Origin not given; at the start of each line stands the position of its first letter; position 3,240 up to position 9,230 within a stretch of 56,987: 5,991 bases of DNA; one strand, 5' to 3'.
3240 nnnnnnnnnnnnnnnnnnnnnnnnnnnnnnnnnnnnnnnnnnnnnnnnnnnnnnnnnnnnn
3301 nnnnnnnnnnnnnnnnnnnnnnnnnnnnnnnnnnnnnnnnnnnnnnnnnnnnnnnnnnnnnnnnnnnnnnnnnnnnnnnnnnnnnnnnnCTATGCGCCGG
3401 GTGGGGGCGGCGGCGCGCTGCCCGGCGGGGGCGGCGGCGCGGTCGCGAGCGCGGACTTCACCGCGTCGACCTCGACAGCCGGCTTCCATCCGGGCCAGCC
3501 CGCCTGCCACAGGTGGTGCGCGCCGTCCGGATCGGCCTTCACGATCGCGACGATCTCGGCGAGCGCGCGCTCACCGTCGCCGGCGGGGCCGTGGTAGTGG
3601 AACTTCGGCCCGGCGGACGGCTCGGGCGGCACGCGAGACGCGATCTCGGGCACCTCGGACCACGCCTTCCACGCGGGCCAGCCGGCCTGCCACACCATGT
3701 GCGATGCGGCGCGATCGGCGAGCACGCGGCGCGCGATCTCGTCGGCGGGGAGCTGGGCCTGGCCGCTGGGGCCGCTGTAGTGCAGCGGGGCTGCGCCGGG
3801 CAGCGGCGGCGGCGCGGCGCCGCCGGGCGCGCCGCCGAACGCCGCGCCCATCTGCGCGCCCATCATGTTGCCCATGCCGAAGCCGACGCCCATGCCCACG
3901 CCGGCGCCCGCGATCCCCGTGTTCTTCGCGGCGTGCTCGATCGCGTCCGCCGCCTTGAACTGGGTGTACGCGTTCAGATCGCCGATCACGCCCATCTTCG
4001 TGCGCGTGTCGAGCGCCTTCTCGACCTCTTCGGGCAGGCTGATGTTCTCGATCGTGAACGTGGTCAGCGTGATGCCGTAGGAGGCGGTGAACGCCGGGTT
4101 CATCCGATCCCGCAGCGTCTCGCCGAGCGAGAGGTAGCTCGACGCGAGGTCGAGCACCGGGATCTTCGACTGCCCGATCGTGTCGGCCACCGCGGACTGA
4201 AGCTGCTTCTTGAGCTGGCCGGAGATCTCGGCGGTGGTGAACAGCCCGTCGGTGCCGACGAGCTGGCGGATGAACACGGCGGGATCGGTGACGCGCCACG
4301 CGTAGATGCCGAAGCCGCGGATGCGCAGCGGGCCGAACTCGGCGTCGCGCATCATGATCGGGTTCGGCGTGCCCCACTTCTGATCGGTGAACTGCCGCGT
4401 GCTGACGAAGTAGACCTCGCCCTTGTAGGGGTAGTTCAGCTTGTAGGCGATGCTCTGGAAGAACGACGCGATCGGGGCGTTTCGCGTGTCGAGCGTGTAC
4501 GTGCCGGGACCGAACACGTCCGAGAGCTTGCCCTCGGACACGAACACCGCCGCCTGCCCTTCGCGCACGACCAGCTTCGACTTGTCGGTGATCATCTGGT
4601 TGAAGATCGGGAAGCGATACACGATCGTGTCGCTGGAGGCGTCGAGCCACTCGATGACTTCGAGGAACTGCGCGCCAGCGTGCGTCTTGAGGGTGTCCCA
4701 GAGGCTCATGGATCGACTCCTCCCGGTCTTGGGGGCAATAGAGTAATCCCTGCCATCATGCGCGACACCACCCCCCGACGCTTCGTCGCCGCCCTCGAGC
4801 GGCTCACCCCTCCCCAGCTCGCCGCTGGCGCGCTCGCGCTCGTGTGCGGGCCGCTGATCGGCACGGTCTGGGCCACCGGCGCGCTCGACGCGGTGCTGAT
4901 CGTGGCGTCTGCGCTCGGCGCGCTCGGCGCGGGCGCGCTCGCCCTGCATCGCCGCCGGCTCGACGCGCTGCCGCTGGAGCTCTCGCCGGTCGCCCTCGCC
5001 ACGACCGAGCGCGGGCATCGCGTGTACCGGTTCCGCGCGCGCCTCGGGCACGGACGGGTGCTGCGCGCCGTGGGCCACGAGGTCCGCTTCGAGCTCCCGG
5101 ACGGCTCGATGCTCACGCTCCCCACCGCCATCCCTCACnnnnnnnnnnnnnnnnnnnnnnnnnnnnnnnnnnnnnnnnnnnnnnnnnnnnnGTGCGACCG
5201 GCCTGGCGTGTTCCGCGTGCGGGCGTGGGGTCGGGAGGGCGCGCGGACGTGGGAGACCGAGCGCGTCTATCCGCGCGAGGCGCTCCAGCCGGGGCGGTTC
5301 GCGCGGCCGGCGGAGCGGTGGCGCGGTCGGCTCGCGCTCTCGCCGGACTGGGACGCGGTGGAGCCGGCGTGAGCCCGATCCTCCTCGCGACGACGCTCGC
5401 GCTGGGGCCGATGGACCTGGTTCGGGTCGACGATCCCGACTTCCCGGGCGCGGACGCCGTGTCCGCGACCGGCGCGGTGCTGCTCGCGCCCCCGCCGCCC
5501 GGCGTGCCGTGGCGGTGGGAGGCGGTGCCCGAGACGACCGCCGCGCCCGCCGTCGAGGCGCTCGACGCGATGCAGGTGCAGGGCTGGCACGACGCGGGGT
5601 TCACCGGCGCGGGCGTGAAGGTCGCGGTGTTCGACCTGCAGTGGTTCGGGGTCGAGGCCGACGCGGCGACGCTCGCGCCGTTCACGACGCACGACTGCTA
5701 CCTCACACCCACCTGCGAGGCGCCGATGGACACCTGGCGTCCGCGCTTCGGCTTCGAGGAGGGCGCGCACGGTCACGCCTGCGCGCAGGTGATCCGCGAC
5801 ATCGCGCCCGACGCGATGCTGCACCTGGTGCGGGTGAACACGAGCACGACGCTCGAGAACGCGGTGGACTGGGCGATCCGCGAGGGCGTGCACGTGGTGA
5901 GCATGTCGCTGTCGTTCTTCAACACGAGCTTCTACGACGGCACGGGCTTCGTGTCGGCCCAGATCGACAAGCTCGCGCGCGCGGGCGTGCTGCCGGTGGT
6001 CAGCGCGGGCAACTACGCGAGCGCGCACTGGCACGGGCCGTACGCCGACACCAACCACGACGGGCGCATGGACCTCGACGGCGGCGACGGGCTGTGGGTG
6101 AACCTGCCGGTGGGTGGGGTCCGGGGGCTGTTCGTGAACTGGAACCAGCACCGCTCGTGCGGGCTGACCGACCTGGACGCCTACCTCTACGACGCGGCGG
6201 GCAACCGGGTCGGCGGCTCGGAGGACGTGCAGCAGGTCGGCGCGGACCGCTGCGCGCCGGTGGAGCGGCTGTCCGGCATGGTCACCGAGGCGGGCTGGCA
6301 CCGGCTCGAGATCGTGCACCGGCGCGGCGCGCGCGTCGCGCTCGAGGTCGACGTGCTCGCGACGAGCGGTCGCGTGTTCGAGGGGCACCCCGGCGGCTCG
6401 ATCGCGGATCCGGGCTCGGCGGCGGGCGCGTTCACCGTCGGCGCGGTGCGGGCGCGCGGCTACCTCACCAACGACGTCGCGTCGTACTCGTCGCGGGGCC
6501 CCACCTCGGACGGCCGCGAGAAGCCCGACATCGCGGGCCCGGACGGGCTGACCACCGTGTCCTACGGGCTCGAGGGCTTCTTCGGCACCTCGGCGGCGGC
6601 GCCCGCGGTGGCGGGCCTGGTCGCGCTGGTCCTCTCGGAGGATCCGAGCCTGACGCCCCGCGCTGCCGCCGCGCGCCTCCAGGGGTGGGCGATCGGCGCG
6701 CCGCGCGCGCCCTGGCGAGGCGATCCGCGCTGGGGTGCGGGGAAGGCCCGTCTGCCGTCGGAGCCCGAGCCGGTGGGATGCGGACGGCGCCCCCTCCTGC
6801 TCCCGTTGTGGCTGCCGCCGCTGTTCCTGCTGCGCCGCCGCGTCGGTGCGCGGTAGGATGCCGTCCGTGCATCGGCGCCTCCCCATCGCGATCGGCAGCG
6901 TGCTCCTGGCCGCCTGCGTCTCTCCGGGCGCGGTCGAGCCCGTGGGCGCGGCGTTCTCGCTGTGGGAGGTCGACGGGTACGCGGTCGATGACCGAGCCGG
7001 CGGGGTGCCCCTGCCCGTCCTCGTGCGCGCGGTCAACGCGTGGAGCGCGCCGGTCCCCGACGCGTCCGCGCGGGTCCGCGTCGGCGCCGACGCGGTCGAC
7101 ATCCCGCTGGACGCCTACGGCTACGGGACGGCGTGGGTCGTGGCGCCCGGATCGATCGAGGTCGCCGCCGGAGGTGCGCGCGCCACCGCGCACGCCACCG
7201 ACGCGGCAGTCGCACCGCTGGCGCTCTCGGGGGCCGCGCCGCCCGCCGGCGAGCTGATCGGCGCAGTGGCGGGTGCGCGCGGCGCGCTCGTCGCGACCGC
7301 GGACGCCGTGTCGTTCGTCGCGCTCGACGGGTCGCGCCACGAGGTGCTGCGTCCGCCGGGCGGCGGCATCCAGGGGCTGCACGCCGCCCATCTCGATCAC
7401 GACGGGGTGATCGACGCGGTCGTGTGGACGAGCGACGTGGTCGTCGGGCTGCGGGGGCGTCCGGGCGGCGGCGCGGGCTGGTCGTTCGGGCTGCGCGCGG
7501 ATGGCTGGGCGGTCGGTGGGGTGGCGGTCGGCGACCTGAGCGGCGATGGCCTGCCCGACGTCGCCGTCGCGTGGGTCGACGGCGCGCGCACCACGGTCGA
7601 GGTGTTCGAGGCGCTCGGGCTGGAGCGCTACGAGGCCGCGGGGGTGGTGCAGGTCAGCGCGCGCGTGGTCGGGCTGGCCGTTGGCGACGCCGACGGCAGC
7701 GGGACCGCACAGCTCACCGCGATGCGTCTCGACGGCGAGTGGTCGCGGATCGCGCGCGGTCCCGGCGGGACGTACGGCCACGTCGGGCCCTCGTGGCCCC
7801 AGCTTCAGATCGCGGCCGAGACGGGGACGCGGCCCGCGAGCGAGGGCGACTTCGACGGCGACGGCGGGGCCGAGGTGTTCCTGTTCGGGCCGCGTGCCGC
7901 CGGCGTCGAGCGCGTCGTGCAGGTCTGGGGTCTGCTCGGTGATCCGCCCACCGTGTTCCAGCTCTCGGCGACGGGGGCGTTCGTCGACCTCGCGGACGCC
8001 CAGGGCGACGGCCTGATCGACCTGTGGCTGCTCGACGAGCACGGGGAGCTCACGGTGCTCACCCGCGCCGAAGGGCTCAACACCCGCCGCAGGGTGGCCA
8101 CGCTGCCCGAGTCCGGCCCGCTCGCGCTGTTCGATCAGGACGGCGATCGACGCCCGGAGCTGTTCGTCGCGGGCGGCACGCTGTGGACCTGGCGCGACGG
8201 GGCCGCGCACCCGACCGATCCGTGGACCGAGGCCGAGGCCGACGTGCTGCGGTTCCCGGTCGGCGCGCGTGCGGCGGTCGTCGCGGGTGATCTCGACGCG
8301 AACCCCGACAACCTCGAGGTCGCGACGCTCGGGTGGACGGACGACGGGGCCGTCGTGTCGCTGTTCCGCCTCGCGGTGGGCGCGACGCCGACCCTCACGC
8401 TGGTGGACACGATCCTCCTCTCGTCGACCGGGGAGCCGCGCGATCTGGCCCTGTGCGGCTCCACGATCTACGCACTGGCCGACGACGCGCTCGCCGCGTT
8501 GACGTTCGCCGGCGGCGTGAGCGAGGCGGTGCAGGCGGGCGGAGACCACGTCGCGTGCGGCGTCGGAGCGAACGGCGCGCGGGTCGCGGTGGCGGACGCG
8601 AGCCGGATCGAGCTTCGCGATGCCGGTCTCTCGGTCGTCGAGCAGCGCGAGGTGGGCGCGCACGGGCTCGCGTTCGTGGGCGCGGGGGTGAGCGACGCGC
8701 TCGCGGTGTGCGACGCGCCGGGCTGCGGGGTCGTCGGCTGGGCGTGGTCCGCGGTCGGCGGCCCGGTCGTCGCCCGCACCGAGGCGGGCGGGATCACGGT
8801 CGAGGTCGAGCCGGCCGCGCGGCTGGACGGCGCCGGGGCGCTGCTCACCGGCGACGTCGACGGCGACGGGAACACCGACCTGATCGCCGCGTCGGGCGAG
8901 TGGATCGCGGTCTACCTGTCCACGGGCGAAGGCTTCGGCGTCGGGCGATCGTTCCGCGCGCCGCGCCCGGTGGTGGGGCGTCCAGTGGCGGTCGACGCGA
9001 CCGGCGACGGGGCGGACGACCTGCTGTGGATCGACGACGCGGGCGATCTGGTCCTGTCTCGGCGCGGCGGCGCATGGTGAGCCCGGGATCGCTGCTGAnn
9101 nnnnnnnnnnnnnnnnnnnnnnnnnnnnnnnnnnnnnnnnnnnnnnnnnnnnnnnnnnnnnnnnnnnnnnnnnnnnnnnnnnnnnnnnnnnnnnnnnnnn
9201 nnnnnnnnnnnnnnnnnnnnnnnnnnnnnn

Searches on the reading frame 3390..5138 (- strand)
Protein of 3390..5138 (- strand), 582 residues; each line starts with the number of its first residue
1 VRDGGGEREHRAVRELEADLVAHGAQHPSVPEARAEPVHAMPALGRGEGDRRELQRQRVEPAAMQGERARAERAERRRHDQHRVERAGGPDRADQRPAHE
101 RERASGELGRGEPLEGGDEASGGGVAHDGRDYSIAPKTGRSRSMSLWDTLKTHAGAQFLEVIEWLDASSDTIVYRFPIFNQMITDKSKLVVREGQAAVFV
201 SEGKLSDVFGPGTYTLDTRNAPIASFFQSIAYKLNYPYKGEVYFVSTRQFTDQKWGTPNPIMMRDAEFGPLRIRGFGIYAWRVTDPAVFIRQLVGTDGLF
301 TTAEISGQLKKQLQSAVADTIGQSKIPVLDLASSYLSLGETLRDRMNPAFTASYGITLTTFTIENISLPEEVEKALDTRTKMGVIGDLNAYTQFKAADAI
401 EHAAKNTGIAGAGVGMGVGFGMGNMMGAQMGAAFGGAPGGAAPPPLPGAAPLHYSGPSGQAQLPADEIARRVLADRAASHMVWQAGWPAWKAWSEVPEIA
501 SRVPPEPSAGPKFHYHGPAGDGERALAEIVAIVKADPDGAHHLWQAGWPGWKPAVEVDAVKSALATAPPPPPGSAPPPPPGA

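Call 37: search_protein_families(library=pfam, proteins=[window:3390-5138:-], max_evalue=0.0001)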
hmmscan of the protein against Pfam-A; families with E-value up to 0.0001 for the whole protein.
window:3390-5138:- (582 aa): 2 families
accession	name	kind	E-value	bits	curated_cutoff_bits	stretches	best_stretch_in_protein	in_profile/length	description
PF13421.11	Band_7_1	-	6.4e-82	274.7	24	1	173-384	1-211/211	SPFH domain-Band 7 family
PF01145.31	Band_7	-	2.3e-17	64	23.6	1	190-382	2-161/176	SPFH domain / Band 7 family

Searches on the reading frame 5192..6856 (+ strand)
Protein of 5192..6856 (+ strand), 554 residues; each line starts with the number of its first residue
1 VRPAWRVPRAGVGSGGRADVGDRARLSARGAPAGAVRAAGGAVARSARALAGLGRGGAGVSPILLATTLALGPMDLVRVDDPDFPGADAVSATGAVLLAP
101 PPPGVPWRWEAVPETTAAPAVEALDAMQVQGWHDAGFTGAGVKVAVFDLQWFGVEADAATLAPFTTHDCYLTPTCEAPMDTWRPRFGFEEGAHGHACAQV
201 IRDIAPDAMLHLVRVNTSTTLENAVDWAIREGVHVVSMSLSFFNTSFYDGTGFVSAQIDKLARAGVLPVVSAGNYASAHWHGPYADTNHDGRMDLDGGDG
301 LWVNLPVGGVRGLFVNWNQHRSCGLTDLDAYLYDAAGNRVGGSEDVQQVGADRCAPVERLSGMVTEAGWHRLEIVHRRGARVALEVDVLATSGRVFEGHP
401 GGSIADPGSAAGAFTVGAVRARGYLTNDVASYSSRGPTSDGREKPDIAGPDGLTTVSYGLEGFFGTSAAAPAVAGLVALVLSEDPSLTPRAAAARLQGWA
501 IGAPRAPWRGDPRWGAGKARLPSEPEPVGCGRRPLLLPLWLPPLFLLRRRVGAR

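Call 37: search_protein_families(library=pfam, proteins=[window:5192-6856:+], max_evalue=0.0001)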
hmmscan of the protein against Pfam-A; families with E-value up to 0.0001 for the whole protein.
window:5192-6856:+ (554 aa): 1 family
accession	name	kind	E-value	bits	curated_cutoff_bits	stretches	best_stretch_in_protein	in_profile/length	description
PF00082.27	Peptidase_S8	-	4.6e-26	92.2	21.8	2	398-494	158-267/288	Subtilase family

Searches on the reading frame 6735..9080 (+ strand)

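Call 37: search_protein_families(library=pfam, proteins=[window:6735-9080:+], max_evalue=0.0001)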
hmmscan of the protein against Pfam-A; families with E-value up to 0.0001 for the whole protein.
window:6735-9080:+ (781 aa): 1 family
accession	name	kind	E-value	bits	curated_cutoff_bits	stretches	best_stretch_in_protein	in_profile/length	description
PF13517.12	FG-GAP_3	-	3.2e-15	56.9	26.9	1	707-765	1-61/61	FG-GAP-like repeat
